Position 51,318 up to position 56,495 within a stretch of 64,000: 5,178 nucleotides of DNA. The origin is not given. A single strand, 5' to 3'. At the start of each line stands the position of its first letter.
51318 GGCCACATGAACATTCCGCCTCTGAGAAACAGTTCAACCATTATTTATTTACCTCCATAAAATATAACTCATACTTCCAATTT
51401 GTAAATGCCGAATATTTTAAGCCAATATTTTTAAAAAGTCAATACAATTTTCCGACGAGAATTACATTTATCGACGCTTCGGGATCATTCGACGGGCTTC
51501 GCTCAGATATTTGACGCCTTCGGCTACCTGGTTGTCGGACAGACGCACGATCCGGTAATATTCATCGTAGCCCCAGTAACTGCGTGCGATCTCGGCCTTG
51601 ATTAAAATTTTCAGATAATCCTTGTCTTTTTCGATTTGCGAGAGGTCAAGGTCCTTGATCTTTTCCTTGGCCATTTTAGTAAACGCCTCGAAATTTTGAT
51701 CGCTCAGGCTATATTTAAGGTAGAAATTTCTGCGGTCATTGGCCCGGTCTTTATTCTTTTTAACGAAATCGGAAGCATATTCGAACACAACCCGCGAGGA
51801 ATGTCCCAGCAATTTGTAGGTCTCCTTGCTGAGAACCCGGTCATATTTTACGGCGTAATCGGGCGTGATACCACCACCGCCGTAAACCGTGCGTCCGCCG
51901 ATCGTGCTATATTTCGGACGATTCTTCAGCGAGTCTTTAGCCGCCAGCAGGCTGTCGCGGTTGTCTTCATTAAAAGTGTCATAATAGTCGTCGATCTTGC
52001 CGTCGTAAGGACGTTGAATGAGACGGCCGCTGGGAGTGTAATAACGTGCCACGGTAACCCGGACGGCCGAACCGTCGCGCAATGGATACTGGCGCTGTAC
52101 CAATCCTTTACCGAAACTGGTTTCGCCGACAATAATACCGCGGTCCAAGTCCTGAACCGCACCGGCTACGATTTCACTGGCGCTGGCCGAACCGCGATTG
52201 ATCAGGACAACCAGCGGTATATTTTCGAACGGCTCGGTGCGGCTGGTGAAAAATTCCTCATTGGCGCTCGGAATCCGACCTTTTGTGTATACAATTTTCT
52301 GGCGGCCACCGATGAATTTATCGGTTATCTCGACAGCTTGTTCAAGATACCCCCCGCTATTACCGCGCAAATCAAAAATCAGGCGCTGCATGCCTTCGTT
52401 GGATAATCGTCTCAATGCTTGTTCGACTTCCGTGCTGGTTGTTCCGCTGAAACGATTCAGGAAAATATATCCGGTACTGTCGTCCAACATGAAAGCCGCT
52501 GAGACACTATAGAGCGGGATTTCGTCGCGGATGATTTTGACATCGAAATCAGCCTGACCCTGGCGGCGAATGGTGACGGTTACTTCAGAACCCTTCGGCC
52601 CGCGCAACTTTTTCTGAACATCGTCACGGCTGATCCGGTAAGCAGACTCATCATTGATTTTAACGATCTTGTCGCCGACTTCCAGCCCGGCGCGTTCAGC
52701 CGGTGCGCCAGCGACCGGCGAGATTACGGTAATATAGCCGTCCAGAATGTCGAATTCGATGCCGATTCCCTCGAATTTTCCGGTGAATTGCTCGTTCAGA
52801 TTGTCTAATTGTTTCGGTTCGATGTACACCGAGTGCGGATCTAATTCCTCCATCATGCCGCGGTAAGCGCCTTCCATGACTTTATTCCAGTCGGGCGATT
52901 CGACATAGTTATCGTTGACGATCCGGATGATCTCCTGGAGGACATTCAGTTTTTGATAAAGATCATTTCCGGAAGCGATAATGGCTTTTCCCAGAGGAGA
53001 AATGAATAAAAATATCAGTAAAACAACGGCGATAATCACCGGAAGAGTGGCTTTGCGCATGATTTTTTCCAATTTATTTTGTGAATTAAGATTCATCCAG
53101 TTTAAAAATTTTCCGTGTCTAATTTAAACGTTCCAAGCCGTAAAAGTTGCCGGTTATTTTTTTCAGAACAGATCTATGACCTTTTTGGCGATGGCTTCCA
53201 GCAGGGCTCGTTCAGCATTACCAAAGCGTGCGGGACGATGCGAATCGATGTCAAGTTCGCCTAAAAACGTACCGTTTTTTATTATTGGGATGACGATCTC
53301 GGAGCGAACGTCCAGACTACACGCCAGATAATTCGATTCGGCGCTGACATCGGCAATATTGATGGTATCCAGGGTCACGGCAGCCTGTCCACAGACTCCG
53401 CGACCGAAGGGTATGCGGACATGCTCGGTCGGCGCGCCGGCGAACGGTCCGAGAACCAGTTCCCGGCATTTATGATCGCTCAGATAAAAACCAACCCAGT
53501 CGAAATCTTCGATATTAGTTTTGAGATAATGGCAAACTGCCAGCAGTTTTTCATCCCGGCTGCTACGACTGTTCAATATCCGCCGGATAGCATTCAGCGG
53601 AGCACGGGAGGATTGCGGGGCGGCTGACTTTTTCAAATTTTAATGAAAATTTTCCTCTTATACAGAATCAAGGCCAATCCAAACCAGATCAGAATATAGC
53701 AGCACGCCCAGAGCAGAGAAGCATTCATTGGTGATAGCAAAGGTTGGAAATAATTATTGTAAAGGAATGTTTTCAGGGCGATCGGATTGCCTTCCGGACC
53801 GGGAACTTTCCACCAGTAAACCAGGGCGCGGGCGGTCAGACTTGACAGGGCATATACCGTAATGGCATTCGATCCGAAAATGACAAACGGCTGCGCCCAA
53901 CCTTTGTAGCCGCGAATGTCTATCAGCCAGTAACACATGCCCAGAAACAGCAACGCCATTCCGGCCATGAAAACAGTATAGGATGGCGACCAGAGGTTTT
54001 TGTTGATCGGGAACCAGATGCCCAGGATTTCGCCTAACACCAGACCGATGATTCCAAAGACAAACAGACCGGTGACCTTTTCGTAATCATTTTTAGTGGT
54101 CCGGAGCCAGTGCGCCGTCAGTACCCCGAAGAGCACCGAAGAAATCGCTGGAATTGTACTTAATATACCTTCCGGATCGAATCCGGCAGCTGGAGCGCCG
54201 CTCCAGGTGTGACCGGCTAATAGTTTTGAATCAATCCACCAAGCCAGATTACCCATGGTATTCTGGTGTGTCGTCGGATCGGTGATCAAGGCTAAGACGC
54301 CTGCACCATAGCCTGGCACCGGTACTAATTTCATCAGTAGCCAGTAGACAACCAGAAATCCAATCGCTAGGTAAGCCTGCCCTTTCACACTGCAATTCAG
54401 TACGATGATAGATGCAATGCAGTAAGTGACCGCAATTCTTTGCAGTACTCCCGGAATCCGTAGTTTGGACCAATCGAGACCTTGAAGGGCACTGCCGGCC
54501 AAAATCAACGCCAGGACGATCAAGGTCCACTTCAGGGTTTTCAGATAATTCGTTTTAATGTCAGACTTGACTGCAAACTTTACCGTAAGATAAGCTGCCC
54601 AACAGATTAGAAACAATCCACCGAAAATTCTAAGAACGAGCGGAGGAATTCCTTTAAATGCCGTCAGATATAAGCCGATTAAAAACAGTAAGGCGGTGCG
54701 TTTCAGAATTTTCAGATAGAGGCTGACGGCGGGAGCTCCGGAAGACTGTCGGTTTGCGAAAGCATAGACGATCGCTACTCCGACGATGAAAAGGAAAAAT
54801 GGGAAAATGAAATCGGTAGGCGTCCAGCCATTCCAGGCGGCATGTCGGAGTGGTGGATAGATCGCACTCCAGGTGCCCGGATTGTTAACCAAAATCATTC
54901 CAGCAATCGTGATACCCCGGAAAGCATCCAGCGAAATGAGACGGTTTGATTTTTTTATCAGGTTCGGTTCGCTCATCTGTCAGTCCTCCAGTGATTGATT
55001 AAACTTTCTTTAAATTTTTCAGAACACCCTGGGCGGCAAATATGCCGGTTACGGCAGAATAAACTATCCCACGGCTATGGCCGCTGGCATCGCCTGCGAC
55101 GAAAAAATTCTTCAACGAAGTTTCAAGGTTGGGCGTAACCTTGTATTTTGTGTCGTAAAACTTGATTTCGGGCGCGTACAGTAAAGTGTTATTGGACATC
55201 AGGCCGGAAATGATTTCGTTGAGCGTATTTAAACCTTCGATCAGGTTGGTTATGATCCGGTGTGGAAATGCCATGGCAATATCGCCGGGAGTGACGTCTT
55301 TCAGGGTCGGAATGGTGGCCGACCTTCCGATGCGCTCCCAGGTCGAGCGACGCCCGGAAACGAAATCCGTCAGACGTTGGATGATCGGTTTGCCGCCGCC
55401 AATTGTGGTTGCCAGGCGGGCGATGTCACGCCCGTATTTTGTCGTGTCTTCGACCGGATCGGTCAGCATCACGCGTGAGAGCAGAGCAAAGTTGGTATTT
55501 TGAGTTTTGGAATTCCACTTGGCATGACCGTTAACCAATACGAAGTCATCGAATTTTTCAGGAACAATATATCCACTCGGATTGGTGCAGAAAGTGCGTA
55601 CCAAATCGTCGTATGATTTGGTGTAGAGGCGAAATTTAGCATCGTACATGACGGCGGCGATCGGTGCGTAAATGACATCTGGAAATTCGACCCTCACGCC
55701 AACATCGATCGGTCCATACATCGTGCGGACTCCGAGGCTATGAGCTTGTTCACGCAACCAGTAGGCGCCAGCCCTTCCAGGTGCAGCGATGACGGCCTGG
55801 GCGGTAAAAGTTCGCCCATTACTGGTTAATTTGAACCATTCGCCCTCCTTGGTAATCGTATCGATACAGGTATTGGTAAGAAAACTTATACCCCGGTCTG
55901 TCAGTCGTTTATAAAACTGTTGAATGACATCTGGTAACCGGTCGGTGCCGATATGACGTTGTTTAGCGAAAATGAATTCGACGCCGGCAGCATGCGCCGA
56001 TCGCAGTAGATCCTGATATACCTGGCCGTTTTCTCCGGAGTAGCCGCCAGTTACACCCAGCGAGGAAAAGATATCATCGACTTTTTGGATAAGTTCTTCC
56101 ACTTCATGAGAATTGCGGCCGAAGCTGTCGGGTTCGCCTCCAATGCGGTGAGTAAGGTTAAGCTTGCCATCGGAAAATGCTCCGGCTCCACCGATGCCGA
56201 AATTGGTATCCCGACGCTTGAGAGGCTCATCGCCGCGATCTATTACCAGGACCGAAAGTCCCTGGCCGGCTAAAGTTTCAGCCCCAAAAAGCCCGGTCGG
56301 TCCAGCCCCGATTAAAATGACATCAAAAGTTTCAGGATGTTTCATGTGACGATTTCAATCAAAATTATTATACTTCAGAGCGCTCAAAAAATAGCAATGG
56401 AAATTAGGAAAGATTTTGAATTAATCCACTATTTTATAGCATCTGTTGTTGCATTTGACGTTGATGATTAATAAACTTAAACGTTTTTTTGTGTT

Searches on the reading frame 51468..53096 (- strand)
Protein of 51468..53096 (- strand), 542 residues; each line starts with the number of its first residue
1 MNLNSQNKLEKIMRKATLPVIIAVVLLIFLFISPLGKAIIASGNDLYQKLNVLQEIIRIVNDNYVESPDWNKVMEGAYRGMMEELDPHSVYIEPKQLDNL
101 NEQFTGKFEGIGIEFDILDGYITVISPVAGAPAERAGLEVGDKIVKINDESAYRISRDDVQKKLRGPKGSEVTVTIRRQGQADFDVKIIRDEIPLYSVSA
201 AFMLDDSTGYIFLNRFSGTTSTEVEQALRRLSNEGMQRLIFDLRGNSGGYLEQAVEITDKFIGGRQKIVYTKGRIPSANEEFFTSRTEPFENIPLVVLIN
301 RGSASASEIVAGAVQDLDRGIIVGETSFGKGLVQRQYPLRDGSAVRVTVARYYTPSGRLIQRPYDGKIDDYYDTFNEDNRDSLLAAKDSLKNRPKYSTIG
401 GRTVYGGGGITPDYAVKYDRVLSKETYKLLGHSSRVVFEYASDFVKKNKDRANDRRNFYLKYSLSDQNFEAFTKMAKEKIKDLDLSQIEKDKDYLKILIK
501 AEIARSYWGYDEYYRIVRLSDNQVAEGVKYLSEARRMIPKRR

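Call 9: search_protein_families(library=pfam, proteins=[window:51468-53096:-], max_evalue=0.001)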
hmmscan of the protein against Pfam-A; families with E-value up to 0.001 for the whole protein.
window:51468-53096:- (542 aa): 5 families
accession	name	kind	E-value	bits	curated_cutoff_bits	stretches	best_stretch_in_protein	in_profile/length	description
PF03572.23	Peptidase_S41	-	5.5e-52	176.1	24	1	208-362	2-156/165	Peptidase family S41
PF17820.7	PDZ_6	-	1.6e-14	53.8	27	1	124-178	2-54/54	PDZ domain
PF00595.29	PDZ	-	5.9e-12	46.2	23.2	1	111-177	12-81/81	PDZ domain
PF13180.12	PDZ_2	-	1.2e-10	42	27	1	110-181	2-72/80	PDZ domain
PF22694.1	CtpB_N-like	-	2.9e-07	31.3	27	1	48-93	36-82/85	Activating protease CtpB N-terminal domain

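Call 38: search_protein_families(library=ncbifam, proteins=[window:51468-53096:-], max_evalue=0.01)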
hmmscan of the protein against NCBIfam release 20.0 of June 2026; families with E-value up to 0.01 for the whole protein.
window:51468-53096:- (542 aa): 18 families
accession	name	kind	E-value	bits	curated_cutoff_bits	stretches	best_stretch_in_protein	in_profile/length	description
TIGR00225.1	prc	subfamily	5.6e-92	308.3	218.6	1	63-362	3-305/335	C-terminal processing peptidase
TIGR03900.1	prc_long_Delta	hypoth_equivalog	3.5e-89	300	660.95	1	47-361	77-394/973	MXAN_5808 family serine peptidase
NF052377.1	lmo1851_S41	exception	1.1e-79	268.3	725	1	39-361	36-357/468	lmo1851 family serine protease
NF045588.1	Cterm_S41_CtpA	exception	3.5e-75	253.4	625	1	79-361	80-366/401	carboxyl-terminal processing protease CtpA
NF045589.1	Cterm_S41_CtpB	exception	5e-70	236.2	633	1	77-361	81-370/416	carboxyl-terminal processing protease CtpB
NF045590.1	Cterm_S41_CtpC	exception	3.4e-68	230.4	665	1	76-390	82-395/418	carboxyl-terminal processing protease CtpC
NF045591.1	Cterm_S41_CtpZ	exception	2.2e-59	201.2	525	1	79-362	80-365/403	carboxyl-terminal processing protease CtpZ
NF051464.1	tail_spec_CT441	exception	3e-47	161.7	700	1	79-361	217-515/645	tail-specific protease Tsp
NF008388.1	PRK11186.1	exception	5.9e-44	150.5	825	1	75-337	212-484/663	carboxy terminal-processing peptidase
NF058627.1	S41_Gfo1087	equivalog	5.4e-14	52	455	1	83-330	91-366/489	GFO_1087 family putative carboxy terminal peptidase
NF041199.1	trx7_PDZ_seleno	equivalog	3.4e-06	26.2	300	1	109-183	193-267/390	Trx7/PDZ domain-containing (seleno)protein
TIGR00054.1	TIGR00054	equivalog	1.2e-05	24.3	147.55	1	123-189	204-268/421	RIP metalloprotease RseP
TIGR02860.1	spore_IV_B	equivalog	2.7e-05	23.3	305.25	1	131-181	124-172/402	SpoIVB peptidase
NF008147.1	PRK10898.1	equivalog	0.00071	18.8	408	1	122-182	281-340/352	outer membrane-stress sensor serine endopeptidase DegS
TIGR02037.1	degP_htrA_DO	subfamily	0.00073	18.6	416.2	1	128-182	267-320/434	Do family serine endopeptidase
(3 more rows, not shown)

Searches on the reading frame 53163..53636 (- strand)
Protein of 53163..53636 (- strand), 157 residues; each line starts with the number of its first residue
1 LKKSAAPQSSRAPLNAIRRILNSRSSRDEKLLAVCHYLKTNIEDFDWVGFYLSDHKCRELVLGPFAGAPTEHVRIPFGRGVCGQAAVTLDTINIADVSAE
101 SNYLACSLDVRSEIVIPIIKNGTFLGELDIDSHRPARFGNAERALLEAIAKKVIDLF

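Call 9: search_protein_families(library=pfam, proteins=[window:53163-53636:-], max_evalue=0.001)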
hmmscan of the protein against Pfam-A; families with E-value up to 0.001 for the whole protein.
window:53163-53636:- (157 aa): 2 families
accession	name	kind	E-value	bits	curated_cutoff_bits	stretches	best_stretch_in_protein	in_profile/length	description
PF01590.32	GAF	-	3.1e-11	44.4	22.4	1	45-151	19-127/133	GAF domain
PF13185.12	GAF_2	-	2.5e-08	34.7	28.6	1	27-150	4-128/136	GAF domain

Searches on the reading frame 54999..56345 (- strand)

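Call 9: search_protein_families(library=pfam, proteins=[window:54999-56345:-], max_evalue=0.001)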
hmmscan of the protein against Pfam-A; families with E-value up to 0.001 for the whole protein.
window:54999-56345:- (448 aa): 12 families
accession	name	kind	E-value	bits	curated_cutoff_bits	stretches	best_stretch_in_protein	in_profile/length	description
PF21688.3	FAD-depend_C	-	3e-13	50.9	27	1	214-393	3-194/197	FAD-dependent protein, C-terminal domain-like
PF03486.20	HI0933_like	-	2.5e-11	43.9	50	1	8-190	2-163/244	HI0933-like protein Rossmann domain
PF07992.20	Pyr_redox_2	-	2.1e-10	40.9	26.1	0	137-220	182-266/291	Pyridine nucleotide-disulphide oxidoreductase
PF01266.30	DAO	-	1e-06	29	27.9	0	8-41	1-34/353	FAD dependent oxidoreductase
PF00070.33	Pyr_redox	-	8e-06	26.7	22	0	9-47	2-40/82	Pyridine nucleotide-disulphide oxidoreductase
PF00890.30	FAD_binding_2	-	1.3e-05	25.1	20.4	0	8-40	1-33/414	FAD binding domain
PF05834.18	Lycopene_cycl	-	1.3e-05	24.9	23.4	0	8-42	1-37/380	Lycopene cyclase protein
PF13738.12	Pyr_redox_3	-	1.8e-05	24.6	30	0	10-38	1-30/305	Pyridine nucleotide-disulphide oxidoreductase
PF01593.30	Amino_oxidase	-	2.4e-05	24.2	19.8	0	55-188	120-253/443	Flavin containing amine oxidoreductase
PF01494.25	FAD_binding_3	-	4.5e-05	23.3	22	1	7-41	2-36/349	FAD binding domain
PF13450.12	NAD_binding_8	-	0.00027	21.6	21.9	1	12-41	2-31/68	NAD(P)-binding Rossmann-like domain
PF01134.28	GIDA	-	0.00069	19.2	22.1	0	370-445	321-387/391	Glucose inhibited division protein A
